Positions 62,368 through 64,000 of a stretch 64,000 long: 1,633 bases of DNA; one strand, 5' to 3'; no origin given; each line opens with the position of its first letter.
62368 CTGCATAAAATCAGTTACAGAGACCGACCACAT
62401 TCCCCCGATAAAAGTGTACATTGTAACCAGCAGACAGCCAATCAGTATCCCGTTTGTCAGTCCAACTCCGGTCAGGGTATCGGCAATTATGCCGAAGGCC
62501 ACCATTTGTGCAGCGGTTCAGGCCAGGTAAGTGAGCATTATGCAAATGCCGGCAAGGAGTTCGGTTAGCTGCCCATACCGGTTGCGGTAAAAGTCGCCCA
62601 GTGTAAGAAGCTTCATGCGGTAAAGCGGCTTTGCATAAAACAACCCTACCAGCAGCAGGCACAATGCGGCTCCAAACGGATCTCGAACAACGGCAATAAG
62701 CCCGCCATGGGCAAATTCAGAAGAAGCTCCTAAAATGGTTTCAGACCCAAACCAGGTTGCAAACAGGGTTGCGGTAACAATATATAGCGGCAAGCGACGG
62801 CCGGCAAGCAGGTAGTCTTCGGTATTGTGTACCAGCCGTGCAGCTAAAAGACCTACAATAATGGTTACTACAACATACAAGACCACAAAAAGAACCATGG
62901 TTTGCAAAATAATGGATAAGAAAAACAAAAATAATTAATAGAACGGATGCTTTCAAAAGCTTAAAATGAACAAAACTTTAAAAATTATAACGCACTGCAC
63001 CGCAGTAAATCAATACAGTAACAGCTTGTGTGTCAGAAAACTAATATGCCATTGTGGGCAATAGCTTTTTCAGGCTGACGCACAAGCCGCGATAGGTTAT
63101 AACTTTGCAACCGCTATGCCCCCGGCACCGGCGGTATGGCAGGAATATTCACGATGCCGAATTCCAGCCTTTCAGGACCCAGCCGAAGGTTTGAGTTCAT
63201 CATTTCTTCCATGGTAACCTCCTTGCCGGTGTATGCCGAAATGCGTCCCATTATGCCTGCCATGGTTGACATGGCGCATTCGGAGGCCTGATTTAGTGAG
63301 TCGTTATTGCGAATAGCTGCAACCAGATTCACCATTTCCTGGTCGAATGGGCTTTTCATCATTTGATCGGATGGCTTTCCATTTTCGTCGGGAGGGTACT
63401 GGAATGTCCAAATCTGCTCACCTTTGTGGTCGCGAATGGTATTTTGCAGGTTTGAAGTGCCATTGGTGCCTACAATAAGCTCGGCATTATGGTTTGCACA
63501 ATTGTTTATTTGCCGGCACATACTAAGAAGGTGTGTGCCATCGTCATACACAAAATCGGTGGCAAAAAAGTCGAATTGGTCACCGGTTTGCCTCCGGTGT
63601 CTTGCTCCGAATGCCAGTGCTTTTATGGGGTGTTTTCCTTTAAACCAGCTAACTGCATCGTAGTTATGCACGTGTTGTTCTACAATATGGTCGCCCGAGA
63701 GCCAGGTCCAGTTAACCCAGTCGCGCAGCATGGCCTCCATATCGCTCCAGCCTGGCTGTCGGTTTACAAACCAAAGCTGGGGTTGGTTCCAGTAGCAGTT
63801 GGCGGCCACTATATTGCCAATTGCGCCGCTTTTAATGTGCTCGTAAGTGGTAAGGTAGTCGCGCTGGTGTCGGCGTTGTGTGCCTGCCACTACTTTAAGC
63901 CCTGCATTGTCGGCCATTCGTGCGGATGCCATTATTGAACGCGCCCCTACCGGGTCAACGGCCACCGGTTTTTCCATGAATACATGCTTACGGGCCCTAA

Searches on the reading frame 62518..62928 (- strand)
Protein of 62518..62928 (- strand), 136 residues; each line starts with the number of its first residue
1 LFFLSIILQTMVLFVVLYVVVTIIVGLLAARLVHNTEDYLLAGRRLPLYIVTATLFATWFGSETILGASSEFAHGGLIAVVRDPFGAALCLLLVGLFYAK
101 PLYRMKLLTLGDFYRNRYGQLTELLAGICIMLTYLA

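Call 65: search_protein_families(library=pfam, proteins=[window:62518-62928:-], max_evalue=0.00001)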
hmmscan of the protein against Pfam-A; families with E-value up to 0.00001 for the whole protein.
window:62518-62928:- (136 aa): 1 family
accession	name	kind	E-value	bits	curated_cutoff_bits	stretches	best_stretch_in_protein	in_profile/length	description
PF00474.23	SSF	-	8.4e-08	31.9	22.8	1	39-130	1-93/406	Sodium:solute symporter family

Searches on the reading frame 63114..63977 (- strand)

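Call 65: search_protein_families(library=pfam, proteins=[window:63114-63977:-], max_evalue=0.00001)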
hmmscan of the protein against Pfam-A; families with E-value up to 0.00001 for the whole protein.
window:63114-63977:- (287 aa): 1 family
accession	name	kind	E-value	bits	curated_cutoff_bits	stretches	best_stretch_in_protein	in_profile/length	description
PF22725.1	GFO_IDH_MocA_C3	-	2.6e-07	31.1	27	1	42-174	2-122/124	GFO/IDH/MocA C-terminal domain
